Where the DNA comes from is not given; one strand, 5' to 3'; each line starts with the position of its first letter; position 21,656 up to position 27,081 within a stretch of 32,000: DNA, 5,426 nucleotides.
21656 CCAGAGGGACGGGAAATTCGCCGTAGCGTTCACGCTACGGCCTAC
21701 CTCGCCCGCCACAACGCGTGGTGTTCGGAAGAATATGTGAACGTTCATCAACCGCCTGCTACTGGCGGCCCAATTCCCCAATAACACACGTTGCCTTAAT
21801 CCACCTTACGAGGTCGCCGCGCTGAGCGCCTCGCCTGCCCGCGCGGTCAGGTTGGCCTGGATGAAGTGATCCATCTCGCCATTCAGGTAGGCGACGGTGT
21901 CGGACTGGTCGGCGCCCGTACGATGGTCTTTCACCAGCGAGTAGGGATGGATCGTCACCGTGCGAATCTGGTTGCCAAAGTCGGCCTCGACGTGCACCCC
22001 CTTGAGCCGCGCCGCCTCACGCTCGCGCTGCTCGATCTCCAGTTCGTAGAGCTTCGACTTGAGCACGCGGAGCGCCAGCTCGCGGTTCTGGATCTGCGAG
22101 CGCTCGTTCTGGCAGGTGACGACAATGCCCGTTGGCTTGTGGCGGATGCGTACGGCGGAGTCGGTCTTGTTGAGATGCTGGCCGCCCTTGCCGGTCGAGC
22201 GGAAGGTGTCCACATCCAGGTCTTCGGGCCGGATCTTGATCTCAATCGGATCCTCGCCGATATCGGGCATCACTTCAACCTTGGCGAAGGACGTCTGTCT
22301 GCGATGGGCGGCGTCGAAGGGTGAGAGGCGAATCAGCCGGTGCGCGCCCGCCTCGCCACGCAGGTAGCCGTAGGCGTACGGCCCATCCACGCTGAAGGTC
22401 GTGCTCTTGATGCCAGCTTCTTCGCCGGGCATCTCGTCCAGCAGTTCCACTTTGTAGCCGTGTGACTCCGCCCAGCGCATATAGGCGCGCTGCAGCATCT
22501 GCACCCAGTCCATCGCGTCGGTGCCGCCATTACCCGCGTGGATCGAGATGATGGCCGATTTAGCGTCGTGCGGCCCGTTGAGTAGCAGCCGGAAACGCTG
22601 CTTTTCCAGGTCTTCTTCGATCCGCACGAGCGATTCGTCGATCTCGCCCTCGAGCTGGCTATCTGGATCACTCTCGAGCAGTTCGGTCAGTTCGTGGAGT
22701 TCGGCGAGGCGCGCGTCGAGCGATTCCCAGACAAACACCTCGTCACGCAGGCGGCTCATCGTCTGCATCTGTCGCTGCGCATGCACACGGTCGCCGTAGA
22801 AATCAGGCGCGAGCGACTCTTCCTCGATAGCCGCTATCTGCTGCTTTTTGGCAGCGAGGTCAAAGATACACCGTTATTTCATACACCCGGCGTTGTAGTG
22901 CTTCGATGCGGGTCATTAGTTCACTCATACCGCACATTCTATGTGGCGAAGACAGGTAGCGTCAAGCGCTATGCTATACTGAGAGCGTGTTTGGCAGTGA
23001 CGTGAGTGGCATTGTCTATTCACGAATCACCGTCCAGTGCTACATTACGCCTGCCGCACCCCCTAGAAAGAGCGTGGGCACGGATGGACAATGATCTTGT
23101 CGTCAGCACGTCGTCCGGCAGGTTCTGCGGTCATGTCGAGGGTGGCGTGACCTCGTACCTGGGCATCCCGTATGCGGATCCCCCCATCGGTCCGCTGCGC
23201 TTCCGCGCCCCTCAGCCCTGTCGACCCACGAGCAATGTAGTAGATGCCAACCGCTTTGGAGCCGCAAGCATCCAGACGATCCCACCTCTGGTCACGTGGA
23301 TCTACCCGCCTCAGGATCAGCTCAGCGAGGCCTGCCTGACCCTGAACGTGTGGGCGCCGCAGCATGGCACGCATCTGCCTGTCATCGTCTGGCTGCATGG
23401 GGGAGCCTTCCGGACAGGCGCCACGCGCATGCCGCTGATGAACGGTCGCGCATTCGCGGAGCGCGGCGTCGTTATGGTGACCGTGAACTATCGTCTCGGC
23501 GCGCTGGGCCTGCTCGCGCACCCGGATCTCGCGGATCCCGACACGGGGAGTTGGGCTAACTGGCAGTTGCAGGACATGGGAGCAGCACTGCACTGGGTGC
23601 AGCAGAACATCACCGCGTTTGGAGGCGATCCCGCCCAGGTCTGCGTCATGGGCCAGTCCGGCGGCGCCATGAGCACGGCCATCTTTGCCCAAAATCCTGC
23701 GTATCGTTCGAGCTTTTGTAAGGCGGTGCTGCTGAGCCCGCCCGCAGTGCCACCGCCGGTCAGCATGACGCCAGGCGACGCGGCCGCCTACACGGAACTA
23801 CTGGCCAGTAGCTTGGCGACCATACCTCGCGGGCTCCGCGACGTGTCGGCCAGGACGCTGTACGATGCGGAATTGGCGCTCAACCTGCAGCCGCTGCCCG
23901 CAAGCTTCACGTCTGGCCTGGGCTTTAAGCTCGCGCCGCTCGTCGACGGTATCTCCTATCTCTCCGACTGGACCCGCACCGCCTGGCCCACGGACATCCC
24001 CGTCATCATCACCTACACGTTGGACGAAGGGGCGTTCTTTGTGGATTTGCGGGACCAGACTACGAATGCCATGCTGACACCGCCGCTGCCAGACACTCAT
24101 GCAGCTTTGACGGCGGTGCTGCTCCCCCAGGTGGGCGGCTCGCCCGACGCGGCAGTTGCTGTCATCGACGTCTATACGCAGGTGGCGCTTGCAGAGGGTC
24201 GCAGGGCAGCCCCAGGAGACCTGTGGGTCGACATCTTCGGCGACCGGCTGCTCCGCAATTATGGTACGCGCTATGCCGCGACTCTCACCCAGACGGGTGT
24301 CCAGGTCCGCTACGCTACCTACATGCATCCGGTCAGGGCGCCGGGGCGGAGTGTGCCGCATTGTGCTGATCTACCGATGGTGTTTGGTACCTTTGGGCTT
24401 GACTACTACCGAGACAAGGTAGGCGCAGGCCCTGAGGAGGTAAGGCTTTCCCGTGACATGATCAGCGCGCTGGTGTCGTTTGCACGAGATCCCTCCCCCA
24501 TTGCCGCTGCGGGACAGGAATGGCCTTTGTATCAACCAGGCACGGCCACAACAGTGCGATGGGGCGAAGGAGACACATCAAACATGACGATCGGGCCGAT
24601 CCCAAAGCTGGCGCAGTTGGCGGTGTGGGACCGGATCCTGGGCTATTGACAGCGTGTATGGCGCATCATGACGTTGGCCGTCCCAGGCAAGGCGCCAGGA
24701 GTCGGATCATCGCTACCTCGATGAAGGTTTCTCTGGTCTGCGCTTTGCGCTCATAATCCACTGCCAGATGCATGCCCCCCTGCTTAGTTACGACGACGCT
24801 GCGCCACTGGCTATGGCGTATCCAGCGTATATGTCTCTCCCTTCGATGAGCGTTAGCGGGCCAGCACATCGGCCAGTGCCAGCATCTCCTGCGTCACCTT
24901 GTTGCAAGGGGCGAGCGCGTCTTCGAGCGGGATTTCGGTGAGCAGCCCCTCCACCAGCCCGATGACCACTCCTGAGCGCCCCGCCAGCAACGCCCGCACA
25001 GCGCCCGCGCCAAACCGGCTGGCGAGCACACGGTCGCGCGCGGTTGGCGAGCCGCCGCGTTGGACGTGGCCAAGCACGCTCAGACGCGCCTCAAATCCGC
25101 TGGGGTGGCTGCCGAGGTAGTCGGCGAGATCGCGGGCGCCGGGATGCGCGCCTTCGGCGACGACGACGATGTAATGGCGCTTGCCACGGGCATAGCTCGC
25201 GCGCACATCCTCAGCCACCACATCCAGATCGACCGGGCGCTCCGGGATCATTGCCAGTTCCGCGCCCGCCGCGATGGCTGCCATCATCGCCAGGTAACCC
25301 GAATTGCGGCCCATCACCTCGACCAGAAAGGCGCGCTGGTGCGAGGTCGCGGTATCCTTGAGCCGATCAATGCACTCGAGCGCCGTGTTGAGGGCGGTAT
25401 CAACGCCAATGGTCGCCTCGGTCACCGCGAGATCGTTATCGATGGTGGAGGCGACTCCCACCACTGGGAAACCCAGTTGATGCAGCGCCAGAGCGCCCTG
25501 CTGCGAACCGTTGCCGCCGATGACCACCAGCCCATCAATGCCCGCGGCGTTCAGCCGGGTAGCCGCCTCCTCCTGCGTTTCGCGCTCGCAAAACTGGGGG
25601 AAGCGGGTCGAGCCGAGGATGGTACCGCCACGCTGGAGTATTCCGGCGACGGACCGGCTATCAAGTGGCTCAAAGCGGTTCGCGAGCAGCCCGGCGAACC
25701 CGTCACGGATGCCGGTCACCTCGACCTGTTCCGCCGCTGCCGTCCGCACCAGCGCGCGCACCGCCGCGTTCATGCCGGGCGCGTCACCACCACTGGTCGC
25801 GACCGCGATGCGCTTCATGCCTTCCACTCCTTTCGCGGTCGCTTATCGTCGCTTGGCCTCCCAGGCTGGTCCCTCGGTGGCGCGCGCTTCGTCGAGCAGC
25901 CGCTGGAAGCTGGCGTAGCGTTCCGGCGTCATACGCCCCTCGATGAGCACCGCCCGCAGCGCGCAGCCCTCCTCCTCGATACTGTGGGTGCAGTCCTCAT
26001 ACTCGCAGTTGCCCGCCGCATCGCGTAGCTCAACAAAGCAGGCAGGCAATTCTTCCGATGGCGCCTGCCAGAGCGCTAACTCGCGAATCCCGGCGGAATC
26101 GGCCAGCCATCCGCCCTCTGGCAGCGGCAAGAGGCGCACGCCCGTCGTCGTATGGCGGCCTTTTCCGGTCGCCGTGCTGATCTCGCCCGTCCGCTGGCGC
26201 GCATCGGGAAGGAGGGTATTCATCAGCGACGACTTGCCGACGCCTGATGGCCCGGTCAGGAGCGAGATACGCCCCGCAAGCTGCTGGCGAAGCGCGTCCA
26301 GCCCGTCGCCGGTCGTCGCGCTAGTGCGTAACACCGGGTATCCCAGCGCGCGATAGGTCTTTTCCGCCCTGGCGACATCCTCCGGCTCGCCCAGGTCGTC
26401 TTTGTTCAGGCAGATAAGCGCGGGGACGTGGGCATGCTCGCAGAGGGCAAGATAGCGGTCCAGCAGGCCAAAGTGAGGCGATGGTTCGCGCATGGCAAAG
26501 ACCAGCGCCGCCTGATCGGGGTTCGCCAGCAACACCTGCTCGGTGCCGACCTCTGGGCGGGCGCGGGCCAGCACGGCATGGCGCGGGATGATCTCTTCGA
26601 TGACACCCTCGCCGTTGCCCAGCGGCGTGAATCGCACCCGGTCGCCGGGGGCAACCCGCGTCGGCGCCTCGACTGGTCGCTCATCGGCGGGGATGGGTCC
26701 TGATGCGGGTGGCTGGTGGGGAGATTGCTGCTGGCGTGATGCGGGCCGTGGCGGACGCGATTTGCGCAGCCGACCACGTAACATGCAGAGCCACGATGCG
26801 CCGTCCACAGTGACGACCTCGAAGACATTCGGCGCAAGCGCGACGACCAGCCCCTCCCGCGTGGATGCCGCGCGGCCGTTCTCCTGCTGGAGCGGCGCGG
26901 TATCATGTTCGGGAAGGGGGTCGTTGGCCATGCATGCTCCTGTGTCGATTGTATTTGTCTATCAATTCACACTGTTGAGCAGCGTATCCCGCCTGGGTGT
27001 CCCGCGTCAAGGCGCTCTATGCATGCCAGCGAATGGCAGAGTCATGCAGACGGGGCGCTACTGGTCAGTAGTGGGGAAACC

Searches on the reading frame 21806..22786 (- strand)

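Call 32: search_protein_families(library=pfam, proteins=[window:21806-22786:-], max_evalue=0.0001)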
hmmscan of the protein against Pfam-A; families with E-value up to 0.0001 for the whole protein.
window:21806-22786:- (326 aa): 2 families
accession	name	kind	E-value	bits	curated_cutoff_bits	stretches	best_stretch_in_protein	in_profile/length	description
PF03462.23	PCRF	-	3.6e-47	161.1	24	1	3-170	24-194/194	PCRF domain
PF00472.26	RF-1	-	2.8e-39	134.1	35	1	180-289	2-116/116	RF-1 domain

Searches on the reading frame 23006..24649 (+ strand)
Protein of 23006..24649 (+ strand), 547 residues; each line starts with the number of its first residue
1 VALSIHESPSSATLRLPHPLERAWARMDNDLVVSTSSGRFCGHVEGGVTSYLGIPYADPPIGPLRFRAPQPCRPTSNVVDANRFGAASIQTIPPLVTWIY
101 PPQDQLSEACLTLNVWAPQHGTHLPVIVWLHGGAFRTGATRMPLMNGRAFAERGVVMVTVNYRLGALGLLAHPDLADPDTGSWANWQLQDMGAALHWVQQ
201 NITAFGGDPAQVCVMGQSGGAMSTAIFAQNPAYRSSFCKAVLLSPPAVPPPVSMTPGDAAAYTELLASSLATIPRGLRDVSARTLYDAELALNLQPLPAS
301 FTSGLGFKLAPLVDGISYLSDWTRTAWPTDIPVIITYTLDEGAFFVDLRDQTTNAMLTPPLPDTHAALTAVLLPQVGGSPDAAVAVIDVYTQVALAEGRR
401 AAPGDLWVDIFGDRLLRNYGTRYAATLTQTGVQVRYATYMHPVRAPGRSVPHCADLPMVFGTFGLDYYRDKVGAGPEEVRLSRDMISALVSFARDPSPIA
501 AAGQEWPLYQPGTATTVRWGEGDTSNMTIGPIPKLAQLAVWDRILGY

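Call 32: search_protein_families(library=pfam, proteins=[window:23006-24649:+], max_evalue=0.0001)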
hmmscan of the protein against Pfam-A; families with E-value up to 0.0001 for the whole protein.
window:23006-24649:+ (547 aa): 3 families
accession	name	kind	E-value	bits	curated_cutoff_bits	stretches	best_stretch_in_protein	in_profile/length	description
PF00135.34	COesterase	-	3.3e-75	254.4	27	1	30-517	2-494/515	Carboxylesterase family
PF20434.5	BD-FAE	-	1.8e-11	44.4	26.8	1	116-223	4-102/215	BD-FAE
PF07859.19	Abhydrolase_3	-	2.2e-10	41.1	25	1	187-247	48-109/210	alpha/beta hydrolase fold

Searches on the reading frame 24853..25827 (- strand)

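Call 32: search_protein_families(library=pfam, proteins=[window:24853-25827:-], max_evalue=0.0001)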
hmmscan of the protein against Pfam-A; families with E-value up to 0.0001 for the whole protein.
window:24853-25827:- (324 aa): 1 family
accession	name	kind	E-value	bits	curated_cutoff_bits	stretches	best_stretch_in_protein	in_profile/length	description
PF00365.25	PFK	-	2.5e-107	358.8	30.9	1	6-280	1-277/277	Phosphofructokinase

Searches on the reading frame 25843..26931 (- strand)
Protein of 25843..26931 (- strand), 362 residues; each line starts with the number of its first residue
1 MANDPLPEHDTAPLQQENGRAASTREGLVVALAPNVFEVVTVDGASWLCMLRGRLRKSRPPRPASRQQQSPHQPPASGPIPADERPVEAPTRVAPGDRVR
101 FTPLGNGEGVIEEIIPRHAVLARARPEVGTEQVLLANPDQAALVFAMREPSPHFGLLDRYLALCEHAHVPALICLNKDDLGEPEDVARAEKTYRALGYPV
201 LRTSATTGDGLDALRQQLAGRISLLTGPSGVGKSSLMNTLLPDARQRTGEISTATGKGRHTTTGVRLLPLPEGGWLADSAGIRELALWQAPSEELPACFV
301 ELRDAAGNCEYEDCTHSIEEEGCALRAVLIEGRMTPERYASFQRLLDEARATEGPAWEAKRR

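Call 32: search_protein_families(library=pfam, proteins=[window:25843-26931:-], max_evalue=0.0001)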
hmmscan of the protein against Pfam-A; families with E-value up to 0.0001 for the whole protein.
window:25843-26931:- (362 aa): 2 families
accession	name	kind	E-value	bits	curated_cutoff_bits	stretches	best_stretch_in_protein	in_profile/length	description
PF03193.22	RsgA_GTPase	-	3.1e-53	180.6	30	1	114-288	1-174/174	RsgA GTPase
PF13191.12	AAA_16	-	3.9e-06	27.9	32.6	1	214-321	16-104/167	AAA ATPase domain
